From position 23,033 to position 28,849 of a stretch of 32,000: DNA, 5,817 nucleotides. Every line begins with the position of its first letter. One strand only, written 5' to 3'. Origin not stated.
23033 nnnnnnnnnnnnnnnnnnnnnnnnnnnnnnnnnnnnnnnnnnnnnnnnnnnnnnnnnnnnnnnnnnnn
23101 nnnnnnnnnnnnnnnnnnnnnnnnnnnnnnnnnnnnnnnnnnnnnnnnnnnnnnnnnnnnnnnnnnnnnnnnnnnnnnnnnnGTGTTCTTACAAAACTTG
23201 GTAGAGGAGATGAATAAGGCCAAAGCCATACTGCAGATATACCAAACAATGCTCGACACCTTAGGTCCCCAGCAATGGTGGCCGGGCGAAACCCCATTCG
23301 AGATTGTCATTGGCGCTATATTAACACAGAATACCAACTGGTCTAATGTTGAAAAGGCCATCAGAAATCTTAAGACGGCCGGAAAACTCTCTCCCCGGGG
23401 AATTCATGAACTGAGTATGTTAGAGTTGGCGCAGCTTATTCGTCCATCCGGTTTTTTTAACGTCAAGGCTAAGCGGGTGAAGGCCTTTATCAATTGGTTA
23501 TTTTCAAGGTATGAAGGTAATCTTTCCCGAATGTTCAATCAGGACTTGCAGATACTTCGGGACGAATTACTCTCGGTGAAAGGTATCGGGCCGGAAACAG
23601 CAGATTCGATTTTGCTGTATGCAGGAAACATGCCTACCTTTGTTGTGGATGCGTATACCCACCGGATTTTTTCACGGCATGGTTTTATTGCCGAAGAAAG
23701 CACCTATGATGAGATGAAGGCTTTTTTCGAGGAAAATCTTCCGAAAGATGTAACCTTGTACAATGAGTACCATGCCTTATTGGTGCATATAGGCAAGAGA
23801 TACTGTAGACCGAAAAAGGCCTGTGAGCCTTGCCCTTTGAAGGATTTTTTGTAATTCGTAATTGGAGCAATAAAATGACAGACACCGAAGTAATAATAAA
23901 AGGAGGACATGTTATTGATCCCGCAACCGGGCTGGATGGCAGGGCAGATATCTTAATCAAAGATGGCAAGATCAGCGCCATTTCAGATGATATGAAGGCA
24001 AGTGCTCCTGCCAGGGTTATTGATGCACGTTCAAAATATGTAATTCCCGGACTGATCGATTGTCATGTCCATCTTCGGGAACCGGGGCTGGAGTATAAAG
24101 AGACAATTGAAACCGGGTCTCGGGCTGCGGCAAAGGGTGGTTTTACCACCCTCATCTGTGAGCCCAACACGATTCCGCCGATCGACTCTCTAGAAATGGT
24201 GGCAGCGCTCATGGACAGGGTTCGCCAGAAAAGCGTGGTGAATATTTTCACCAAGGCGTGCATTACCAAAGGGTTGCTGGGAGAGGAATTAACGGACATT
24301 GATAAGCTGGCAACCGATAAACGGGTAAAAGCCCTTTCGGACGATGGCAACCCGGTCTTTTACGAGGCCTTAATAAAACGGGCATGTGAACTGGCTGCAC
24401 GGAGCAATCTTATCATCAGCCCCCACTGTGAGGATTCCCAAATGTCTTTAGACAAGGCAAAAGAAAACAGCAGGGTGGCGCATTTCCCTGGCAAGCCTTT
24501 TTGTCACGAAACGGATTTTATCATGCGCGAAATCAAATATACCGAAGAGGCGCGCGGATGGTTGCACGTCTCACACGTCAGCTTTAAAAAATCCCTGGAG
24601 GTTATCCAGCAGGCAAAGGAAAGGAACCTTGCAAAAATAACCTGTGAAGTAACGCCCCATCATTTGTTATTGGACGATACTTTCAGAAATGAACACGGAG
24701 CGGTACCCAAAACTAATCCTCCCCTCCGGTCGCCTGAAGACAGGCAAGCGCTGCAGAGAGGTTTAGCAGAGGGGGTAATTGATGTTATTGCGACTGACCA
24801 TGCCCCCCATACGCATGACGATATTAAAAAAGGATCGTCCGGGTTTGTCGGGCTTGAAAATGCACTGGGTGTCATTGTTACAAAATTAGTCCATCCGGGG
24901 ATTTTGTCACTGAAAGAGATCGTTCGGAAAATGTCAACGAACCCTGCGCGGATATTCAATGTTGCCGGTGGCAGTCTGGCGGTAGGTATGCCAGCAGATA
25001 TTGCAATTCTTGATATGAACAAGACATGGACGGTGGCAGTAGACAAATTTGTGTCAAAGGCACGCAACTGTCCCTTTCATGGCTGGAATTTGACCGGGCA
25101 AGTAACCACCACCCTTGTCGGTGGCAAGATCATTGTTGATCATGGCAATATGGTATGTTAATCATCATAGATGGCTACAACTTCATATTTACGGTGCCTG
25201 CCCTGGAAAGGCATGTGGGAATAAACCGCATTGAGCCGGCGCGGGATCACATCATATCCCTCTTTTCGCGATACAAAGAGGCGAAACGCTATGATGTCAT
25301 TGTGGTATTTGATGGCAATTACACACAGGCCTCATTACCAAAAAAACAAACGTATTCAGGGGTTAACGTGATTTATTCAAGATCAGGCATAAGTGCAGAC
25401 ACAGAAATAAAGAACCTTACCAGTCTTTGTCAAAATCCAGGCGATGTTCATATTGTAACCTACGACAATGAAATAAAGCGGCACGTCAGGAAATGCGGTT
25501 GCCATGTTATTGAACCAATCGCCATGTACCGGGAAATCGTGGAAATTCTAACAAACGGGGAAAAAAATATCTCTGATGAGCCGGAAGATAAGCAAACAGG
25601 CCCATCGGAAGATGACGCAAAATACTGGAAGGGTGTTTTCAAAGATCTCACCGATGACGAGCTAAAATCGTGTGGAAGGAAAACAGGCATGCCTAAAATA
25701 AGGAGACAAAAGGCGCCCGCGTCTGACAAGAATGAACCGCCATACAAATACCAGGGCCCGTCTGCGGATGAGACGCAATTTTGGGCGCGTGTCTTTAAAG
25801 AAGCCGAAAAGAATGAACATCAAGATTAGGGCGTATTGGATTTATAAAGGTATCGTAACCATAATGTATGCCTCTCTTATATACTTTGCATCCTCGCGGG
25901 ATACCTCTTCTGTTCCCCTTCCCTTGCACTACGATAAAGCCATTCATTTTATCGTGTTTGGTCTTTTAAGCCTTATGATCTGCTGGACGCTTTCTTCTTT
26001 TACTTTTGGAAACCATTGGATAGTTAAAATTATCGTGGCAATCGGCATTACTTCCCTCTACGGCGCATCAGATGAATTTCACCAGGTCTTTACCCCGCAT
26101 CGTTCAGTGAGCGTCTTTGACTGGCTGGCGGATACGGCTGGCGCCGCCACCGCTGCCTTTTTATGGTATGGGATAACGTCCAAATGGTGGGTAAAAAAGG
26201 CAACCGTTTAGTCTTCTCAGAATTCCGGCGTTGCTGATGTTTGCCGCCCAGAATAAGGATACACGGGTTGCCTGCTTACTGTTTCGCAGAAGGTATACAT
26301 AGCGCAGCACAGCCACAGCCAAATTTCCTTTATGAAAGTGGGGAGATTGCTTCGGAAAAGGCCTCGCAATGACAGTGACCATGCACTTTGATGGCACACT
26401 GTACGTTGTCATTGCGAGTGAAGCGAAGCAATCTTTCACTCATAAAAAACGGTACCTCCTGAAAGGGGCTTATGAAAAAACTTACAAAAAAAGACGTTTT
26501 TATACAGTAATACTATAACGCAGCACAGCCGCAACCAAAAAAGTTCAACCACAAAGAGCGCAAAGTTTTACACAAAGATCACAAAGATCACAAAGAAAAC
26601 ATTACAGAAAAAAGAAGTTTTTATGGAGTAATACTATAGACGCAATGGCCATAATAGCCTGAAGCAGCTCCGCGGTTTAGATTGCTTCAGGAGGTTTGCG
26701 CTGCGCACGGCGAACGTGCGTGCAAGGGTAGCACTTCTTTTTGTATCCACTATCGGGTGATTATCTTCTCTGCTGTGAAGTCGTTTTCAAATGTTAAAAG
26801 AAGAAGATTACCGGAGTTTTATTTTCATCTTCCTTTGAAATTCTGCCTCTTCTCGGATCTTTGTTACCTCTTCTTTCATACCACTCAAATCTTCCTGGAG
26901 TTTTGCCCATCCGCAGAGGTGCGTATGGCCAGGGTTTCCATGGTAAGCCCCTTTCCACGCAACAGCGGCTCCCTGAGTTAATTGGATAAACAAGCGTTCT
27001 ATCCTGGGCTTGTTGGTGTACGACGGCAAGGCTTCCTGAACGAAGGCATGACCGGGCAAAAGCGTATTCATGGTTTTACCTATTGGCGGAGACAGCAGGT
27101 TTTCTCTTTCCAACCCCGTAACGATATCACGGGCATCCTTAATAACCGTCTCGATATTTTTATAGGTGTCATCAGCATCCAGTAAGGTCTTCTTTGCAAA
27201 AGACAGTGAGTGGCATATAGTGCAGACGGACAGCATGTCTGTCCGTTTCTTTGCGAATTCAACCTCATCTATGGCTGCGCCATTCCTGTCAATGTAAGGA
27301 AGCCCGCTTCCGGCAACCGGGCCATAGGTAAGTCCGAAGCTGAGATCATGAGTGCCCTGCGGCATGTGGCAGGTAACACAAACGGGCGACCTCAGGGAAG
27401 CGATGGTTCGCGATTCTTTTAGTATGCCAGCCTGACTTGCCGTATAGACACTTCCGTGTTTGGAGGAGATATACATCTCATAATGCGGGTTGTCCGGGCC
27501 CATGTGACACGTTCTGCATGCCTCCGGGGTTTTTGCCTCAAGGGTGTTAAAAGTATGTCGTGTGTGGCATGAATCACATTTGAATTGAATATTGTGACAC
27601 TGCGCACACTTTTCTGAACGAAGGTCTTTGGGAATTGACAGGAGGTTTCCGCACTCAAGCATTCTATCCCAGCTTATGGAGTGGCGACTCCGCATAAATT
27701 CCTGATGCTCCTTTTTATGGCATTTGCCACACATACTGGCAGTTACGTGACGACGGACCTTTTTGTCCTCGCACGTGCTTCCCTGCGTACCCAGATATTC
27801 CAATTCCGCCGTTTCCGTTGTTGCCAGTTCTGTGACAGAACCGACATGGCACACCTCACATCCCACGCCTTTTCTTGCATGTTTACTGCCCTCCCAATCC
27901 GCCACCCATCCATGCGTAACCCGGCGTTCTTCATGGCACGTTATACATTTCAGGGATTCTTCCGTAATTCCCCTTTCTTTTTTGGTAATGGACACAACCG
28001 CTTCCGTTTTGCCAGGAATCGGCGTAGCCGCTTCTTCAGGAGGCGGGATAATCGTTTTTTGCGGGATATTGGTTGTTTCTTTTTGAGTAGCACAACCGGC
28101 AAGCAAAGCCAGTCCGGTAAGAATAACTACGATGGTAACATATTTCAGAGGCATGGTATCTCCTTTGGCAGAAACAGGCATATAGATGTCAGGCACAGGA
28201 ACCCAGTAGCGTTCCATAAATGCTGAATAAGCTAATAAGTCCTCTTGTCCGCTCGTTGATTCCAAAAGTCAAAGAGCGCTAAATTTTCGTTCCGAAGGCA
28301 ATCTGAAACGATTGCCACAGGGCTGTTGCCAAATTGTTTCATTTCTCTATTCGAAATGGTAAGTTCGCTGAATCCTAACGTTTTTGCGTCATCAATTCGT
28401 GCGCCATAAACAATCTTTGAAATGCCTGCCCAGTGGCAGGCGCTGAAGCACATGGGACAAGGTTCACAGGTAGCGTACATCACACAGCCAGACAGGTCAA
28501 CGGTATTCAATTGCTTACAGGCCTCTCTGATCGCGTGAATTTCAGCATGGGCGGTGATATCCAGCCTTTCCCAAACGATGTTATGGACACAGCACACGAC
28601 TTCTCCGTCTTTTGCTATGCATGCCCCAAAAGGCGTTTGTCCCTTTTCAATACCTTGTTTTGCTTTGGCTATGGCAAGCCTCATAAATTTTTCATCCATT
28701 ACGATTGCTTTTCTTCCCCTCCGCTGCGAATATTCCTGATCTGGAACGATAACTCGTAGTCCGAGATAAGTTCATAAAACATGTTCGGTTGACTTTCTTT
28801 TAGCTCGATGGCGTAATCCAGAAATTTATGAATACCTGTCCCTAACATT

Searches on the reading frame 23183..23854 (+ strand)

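Call 35: search_protein_families(library=pfam, proteins=[window:23183-23854:+], max_evalue=0.001)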
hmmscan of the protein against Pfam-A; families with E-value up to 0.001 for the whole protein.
window:23183-23854:+ (223 aa): 2 families
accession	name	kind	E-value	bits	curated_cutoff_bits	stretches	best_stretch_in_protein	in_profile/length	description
PF00730.31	HhH-GPD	-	1.9e-18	67.2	26.2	1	43-188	1-108/108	HhH-GPD superfamily base excision DNA repair protein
PF00633.29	HHH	-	8.1e-07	29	24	1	126-146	10-30/30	Helix-hairpin-helix motif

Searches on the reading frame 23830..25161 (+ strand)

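Call 35: search_protein_families(library=pfam, proteins=[window:23830-25161:+], max_evalue=0.001)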
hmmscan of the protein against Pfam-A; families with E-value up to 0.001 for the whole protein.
window:23830-25161:+ (443 aa): 3 families
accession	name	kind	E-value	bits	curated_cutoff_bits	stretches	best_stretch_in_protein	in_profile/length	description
PF01979.26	Amidohydro_1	-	2.4e-31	109.7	25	1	70-435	1-345/345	Amidohydrolase family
PF07969.17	Amidohydro_3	-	7.7e-15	55.8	29.7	2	359-436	407-472/472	Amidohydrolase family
PF12890.13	DHOase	-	9.4e-05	23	21.2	1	69-254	2-141/142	Dihydro-orotase-like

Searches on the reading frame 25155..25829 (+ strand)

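Call 35: search_protein_families(library=pfam, proteins=[window:25155-25829:+], max_evalue=0.001)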
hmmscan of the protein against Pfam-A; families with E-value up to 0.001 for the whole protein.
window:25155-25829:+ (224 aa): 1 family
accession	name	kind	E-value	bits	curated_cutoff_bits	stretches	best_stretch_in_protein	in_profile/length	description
PF05991.17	NYN_YacP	-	1.4e-29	103.7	24.6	1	3-148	1-147/166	YacP-like NYN domain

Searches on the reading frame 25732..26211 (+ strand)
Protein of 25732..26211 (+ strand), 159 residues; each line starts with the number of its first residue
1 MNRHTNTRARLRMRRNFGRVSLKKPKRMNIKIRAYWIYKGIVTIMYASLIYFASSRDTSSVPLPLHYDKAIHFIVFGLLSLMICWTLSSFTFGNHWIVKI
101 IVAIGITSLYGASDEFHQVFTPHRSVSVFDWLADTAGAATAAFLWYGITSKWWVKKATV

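Call 35: search_protein_families(library=pfam, proteins=[window:25732-26211:+], max_evalue=0.001)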
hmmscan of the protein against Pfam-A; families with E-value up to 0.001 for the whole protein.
window:25732-26211:+ (159 aa): 1 family
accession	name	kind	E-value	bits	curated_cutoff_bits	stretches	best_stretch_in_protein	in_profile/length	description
PF04892.17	VanZ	-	2.4e-14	54.5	30.1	1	47-146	34-123/126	VanZ like family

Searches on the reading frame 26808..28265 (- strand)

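Call 35: search_protein_families(library=pfam, proteins=[window:26808-28265:-], max_evalue=0.001)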
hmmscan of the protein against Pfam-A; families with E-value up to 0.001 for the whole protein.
window:26808-28265:- (485 aa): 3 families
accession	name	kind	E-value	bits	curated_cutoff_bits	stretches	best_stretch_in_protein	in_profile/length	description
PF13447.11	Multi-haem_cyto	-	1e-28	100.8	21.9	1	133-392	2-262/269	Seven times multi-haem cytochrome CxxCH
PF13435.11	Cytochrome_C554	-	3.2e-09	38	20.8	0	100-140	44-83/84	Cytochrome c554 and c-prime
PF14522.11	Cytochrome_C7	-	3.4e-06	27.2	24.8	0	127-225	6-67/67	Cytochrome c7 and related cytochrome c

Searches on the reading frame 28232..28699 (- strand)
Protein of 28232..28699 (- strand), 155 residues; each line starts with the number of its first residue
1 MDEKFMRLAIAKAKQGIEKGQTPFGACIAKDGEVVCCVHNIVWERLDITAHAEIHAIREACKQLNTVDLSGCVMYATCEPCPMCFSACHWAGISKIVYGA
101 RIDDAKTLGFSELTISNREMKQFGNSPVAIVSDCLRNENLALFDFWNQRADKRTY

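Call 35: search_protein_families(library=pfam, proteins=[window:28232-28699:-], max_evalue=0.001)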
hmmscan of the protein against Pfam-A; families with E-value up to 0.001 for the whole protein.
window:28232-28699:- (155 aa): 2 families
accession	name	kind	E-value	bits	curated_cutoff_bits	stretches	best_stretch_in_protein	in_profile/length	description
PF00383.29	dCMP_cyt_deam_1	-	1.3e-25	89.7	25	1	2-99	4-101/102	Cytidine and deoxycytidylate deaminase zinc-binding region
PF14437.12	MafB19-deam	-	2.5e-22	79.7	27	1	2-115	3-118/142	MafB19-like deaminase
